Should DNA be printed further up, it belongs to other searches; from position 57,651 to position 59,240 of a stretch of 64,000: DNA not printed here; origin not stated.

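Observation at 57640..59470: AT-rich two-gene island with an Abi/HEPN-like protein inserted between the PTS operon terminator and an MBL hydrolase gene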

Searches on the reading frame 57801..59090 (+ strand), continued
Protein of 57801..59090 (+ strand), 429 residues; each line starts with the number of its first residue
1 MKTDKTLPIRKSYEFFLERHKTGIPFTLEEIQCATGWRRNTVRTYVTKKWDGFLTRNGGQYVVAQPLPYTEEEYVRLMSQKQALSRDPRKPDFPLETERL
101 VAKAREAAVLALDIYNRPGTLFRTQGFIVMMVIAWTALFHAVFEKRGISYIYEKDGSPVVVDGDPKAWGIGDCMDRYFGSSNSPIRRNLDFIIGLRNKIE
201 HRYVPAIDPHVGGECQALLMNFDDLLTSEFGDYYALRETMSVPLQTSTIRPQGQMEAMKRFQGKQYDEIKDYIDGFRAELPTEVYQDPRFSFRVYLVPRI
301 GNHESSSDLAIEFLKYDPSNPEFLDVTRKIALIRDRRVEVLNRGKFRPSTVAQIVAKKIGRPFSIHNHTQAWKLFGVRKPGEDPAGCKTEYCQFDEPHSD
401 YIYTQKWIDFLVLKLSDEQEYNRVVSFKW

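Call 67: search_protein_families(library=ncbifam, proteins=[L004:8569-9888:+, L009:8478-9779:+, L004:7717-8559:+, L009:7649-8488:+, L009:5762-6004:+, L021:3637-3861:+, L009:7290-7652:+], max_evalue=0.01)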
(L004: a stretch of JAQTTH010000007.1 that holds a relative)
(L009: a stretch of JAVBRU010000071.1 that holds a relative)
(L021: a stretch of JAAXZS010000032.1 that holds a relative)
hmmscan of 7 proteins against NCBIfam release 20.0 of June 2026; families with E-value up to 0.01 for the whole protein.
L004:8569-9888:+ (439 aa): 0 families

L009:8478-9779:+ (433 aa): 0 families

L004:7717-8559:+ (280 aa): 2 families
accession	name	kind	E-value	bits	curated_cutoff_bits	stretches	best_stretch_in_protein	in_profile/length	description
TIGR00571.1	dam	subfamily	1.9e-95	319.6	114.85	1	10-279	2-267/267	Dam family site-specific DNA-(adenine-N6)-methyltransferase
NF008152.0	PRK10904.1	equivalog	4.3e-51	173.9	441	1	3-276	1-265/271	adenine-specific DNA-methyltransferase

L009:7649-8488:+ (279 aa): 2 families
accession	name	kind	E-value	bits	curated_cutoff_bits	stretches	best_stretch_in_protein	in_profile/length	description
TIGR00571.1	dam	subfamily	1.2e-91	307.1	114.85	1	8-276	2-267/267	Dam family site-specific DNA-(adenine-N6)-methyltransferase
NF008152.0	PRK10904.1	equivalog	1.6e-53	181.8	441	1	10-273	7-265/271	adenine-specific DNA-methyltransferase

L009:5762-6004:+ (80 aa): 3 families
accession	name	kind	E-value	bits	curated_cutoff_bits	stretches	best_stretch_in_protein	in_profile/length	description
NF000090.1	trans_reg_VanU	equivalog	3.4e-23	81.6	150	1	13-77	3-67/75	glycopeptide resistance transcriptional regulator VanU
NF010465.0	PRK13890.1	equivalog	0.0049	17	96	1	15-78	7-71/121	conjugal transfer protein TrbA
NF038310.1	lysogeny_AimR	equivalog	0.0051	15.9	70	1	24-66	7-50/365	AimR family lysis-lysogeny pheromone receptor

L021:3637-3861:+ (74 aa): 0 families

L009:7290-7652:+ (120 aa): 0 families

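Call 70: search_dna_similar(query=window:57801-59087:+, collection=phages, mode=protein, max_rows=15)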
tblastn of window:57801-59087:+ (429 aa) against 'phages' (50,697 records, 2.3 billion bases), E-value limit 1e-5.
Records with a match: 42; places in all: 42; records where one place covers at least 80% of the query: 1.
Best place of each record, by identity: <60% 42.
By first word of the organism name: Streptococcus 25; Staphylococcus 10; Corynebacterium 5; Bacteriophage 1; Flavonifractor 1.
By host as written in the record: Staphylococcus aureus 4; Corynebacterium vitaeruminis CAG1 3; Staphylococcus epidermidis 36-1 2; Corynebacterium vitaeruminis CAG1, a derivative of (NCIB9291) 2; - 1; Streptococcus agalactiae BSU451 1; Streptococcus agalactiae ES-PW-160 1; Streptococcus agalactiae CCUG_37736 1; and 27 more.
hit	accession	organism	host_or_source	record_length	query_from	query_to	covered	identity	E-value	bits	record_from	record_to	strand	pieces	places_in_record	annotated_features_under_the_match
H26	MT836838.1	Bacteriophage sp.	human fecal samples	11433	77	424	81%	36.5%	7e-77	265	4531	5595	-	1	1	record has no annotation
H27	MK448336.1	Streptococcus satellite phage Javan15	Streptococcus agalactiae BSU451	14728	97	412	74%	23.8%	3e-8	62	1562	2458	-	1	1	hypothetical protein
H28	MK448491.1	Streptococcus satellite phage Javan43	Streptococcus agalactiae ES-PW-160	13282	97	412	74%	23.8%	5e-8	61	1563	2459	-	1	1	hypothetical protein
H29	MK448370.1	Streptococcus satellite phage Javan22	Streptococcus agalactiae CCUG_37736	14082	97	412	74%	23.8%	5e-8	61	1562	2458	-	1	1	hypothetical protein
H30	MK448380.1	Streptococcus satellite phage Javan24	Streptococcus agalactiae CCUG_39096_A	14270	97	412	74%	23.8%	5e-8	61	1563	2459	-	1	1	hypothetical protein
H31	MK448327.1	Streptococcus satellite phage Javan13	Streptococcus agalactiae BSU450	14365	97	412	74%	23.8%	5e-8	61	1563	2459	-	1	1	hypothetical protein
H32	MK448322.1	Streptococcus satellite phage Javan12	Streptococcus agalactiae BSU248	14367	97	412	74%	23.8%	5e-8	61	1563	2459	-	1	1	hypothetical protein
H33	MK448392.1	Streptococcus satellite phage Javan27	Streptococcus agalactiae CH-1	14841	97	412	74%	23.8%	5e-8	61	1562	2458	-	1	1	hypothetical protein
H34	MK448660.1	Streptococcus satellite phage Javan9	Streptococcus agalactiae A909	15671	97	412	74%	23.8%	5e-8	61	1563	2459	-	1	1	hypothetical protein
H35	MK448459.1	Streptococcus satellite phage Javan375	Streptococcus parasanguinis ATCC_15912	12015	97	412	74%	22.1%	1e-7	60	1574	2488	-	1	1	hypothetical protein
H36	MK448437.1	Streptococcus satellite phage Javan334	Streptococcus mitis SK569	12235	97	412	74%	22.0%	4e-7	59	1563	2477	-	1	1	hypothetical protein | pleiotropic regulator of exopolysaccharide synthesis, competence and ...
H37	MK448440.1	Streptococcus satellite phage Javan338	Streptococcus mitis SK616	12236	97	412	74%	22.0%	4e-7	59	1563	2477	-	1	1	hypothetical protein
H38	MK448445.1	Streptococcus satellite phage Javan344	Streptococcus oralis 24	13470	87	415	77%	21.1%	1e-9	66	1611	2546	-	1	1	hypothetical protein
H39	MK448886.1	Streptococcus phage Javan254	Streptococcus himalayensis HTS2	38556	97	412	74%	21.8%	3e-9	66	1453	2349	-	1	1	hypothetical protein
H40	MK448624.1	Streptococcus satellite phage Javan737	Streptococcus pneumoniae 35F/2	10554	97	412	74%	21.7%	4e-7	59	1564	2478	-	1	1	hypothetical protein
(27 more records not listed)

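Call 73: search_protein_families(library=pfam, proteins=[L002:5511-5921:+, L002:6495-7523:+, L003:6642-7673:+, L007:7376-8116:+, L007:4319-5980:+, L014:7306-8145:+, L014:8178-8984:+, L008:2220-3833:-, L026:1704-2381:-, L025:2219-5704:+], max_evalue=0.001)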
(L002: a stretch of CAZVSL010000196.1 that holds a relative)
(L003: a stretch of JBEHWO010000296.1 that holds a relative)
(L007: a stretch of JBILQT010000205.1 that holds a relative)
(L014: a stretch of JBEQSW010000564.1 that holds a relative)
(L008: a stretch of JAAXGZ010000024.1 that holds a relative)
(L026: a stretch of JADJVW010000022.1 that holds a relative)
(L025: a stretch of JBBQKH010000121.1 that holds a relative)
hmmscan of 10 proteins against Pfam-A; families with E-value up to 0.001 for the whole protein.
L002:5511-5921:+ (136 aa): 0 families

L002:6495-7523:+ (342 aa): 1 family
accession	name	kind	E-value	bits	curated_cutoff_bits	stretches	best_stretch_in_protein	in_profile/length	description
PF14281.12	PDDEXK_4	-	6.3e-09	36.5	22.3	1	38-172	37-181/183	PD-(D/E)XK nuclease superfamily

L003:6642-7673:+ (343 aa): 1 family
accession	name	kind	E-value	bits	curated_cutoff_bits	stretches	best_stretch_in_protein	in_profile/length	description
PF14280.11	DUF4365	-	9.9e-21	74.7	24.3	1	12-132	3-125/139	Domain of unknown function (DUF4365)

L007:7376-8116:+ (246 aa): 0 families

L007:4319-5980:+ (553 aa): 1 family
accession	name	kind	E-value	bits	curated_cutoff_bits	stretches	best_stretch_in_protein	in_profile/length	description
PF01420.25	Methylase_S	-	1e-21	78.3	22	2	126-247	46-162/168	Type I restriction modification DNA specificity domain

L014:7306-8145:+ (279 aa): 1 family
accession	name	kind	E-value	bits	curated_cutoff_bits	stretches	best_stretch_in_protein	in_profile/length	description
PF24034.1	DUF7343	-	4.2e-06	27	27.6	1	16-64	4-52/62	Domain of unknown function (DUF7343)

L014:8178-8984:+ (268 aa): 0 families

L008:2220-3833:- (537 aa): 0 families

L026:1704-2381:- (225 aa): 0 families

L025:2219-5704:+ (1161 aa): 7 families
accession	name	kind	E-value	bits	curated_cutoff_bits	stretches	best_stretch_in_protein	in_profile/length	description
PF00270.35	DEAD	-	6.5e-27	94.7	26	1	615-776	1-164/167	DEAD/DEAH box helicase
PF17757.6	UvrB_inter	-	9.5e-24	83.8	22.9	1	153-240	1-89/91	UvrB interaction domain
PF00271.37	Helicase_C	-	9.4e-22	77.8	23.5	1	815-920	6-110/110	Helicase conserved C-terminal domain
PF03461.20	TRCF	-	5.4e-19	68.8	25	1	1014-1095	1-82/95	TRCF domain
PF02559.22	CarD_TRCF_RID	-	5.7e-14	52.4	23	1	491-545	1-56/57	CarD-like/TRCF RID domain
PF04851.21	ResIII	-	2.1e-08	34.7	22.5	1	613-771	3-162/164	Type III restriction enzyme, res subunit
PF22590.2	Cas3-like_C_2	-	0.00021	22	27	0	822-919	2-104/106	CRISPR-associated nuclease/helicase Cas3, C-terminal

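Call 78: find_encoding_contigs(protein=P0011, flank=5000, max_places=2)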
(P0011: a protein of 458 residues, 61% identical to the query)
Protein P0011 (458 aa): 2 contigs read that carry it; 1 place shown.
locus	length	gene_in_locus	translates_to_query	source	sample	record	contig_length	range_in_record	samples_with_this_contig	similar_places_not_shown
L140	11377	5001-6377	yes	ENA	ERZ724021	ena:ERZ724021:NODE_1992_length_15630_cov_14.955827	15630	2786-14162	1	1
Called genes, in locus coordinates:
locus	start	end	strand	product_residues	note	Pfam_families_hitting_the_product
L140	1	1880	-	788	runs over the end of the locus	PF02463:SMC_N, PF13175:AAA_15 (weak), PF13476:AAA_23, PF13555:AAA_29 (faint), PF13304:AAA_21 (faint)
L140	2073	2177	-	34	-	-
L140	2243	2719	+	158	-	PF00589:Phage_integrase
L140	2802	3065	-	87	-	-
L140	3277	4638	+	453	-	-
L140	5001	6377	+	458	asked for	PF12358:DUF3644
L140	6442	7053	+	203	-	-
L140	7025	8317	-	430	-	PF22515:DUF6996, PF22518:DUF6997, PF23871:DUF7226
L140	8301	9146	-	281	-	PF02086:MethyltransfD12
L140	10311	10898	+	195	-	PF18160:SLATT_5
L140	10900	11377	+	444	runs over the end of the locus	PF00078:RVT_1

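Call 79: find_encoding_contigs(protein=P0012, flank=5000, max_places=2)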
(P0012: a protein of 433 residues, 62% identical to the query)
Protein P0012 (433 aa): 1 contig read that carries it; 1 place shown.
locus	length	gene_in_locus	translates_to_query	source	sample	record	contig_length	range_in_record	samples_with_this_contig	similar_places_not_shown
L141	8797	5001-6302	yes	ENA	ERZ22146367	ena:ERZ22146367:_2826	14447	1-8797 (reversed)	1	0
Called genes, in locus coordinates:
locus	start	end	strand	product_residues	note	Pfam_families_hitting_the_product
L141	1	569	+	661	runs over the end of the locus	PF12161:HsdM_N, PF02384:N6_Mtase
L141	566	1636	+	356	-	PF01420:Methylase_S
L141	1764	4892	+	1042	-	PF04313:HSDR_N, PF04851:ResIII, PF18766:SWI2_SNF2, PF22679:T1R_D3-like, PF11867:T1RH-like_C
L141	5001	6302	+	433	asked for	PF12358:DUF3644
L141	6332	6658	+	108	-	-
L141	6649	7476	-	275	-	PF02086:MethyltransfD12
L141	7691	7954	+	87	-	-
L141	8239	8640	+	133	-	-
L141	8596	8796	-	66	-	?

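Call 80: find_encoding_contigs(protein=P0014, flank=5000, max_places=2)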
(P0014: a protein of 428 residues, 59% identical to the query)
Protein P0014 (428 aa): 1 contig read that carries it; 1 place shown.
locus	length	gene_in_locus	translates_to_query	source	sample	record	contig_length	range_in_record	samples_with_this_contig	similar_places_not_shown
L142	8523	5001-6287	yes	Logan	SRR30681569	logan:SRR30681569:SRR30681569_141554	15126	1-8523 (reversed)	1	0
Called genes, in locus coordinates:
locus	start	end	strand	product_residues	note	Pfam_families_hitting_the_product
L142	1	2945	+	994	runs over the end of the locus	PF04313:HSDR_N, PF04851:ResIII, PF00270:DEAD (weak), PF18766:SWI2_SNF2, PF22679:T1R_D3-like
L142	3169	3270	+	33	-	-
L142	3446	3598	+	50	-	-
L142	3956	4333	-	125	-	-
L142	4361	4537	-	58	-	-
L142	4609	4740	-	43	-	-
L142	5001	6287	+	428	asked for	PF12358:DUF3644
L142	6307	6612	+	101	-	-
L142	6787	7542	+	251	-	PF02086:MethyltransfD12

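Call 81: find_encoding_contigs(protein=P0022, flank=5000, max_places=2)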
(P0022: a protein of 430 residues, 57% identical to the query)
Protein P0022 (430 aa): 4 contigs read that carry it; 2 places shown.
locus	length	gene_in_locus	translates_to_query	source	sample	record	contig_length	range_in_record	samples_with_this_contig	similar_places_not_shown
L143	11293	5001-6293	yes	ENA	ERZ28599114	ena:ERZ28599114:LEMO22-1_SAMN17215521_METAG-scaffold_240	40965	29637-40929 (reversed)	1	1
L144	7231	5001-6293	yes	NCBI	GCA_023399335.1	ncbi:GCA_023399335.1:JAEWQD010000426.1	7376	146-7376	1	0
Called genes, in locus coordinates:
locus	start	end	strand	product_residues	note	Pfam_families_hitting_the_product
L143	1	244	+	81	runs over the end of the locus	-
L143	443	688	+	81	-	-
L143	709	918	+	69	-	-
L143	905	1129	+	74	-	-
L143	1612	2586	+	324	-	PF01555:N6_N4_Mtase, PF01170:UPF0020 (faint), PF13847:Methyltransf_31 (weak), PF08241:Methyltransf_11 (faint), PF01555:N6_N4_Mtase (weak)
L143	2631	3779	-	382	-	PF22515:DUF6996, PF22518:DUF6997, PF23871:DUF7226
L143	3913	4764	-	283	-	PF02086:MethyltransfD12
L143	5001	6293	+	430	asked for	PF12358:DUF3644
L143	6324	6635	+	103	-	-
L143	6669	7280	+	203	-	PF13676:TIR_2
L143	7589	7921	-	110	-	PF19537:DUF6061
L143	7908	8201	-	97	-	PF20648:DUF6809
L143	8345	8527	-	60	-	-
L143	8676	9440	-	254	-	PF19553:DUF6076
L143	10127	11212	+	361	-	PF00528:BPD_transp_1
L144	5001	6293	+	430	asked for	PF12358:DUF3644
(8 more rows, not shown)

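Call 94: search_protein_families(library=pfam, proteins=[L140:6442-7053:+, L013:4345-5160:+, L013:3569-4303:+, L013:2570-3556:+], max_evalue=0.001)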
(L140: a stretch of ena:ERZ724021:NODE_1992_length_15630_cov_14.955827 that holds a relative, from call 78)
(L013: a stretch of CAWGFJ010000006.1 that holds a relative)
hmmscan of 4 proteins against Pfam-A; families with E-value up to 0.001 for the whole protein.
L140:6442-7053:+ (203 aa): 0 families

L013:4345-5160:+ (271 aa): 3 families
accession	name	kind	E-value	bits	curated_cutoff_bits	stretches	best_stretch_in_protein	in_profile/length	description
PF00106.31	adh_short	-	3.2e-50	170.8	26.6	1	8-194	1-188/195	short chain dehydrogenase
PF13561.12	adh_short_C2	-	5.9e-36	124.7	27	1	16-198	5-186/236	Enoyl-(Acyl carrier protein) reductase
PF08659.16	KR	-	5.2e-18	66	22.6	1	11-167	4-161/180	KR domain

L013:3569-4303:+ (244 aa): 1 family
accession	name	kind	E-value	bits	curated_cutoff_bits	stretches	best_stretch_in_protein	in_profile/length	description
PF02517.21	Rce1-like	-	7.2e-08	33.1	22.4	1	139-226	4-91/93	Type II CAAX prenyl endopeptidase Rce1-like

L013:2570-3556:+ (328 aa): 8 families
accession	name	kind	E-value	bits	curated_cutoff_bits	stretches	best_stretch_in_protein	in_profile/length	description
PF01370.27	Epimerase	-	2.5e-30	106.1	20.9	1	3-228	1-240/240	NAD dependent epimerase/dehydratase family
PF01073.25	3Beta_HSD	-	4.7e-23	82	22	1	5-158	2-167/280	3-beta hydroxysteroid dehydrogenase/isomerase family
PF07993.18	NAD_binding_4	-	3e-19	69.6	20.1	1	55-173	79-210/258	Male sterility protein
PF16363.11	GDP_Man_Dehyd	-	1.2e-15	58.2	27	1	4-244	1-265/332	GDP-mannose 4,6 dehydratase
PF13460.12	NAD_binding_10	-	1.9e-14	54.4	27.2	1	7-171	1-147/184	NAD(P)H-binding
PF04321.23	RmlD_sub_bind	-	1.5e-10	41.1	27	1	1-132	1-122/287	RmlD substrate binding domain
PF02719.21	Polysacc_synt_2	-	6.6e-10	39.1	20.2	1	3-113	1-128/293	Polysaccharide biosynthesis protein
PF05368.20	NmrA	-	3.3e-07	30.7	27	1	2-110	4-104/298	NmrA-like family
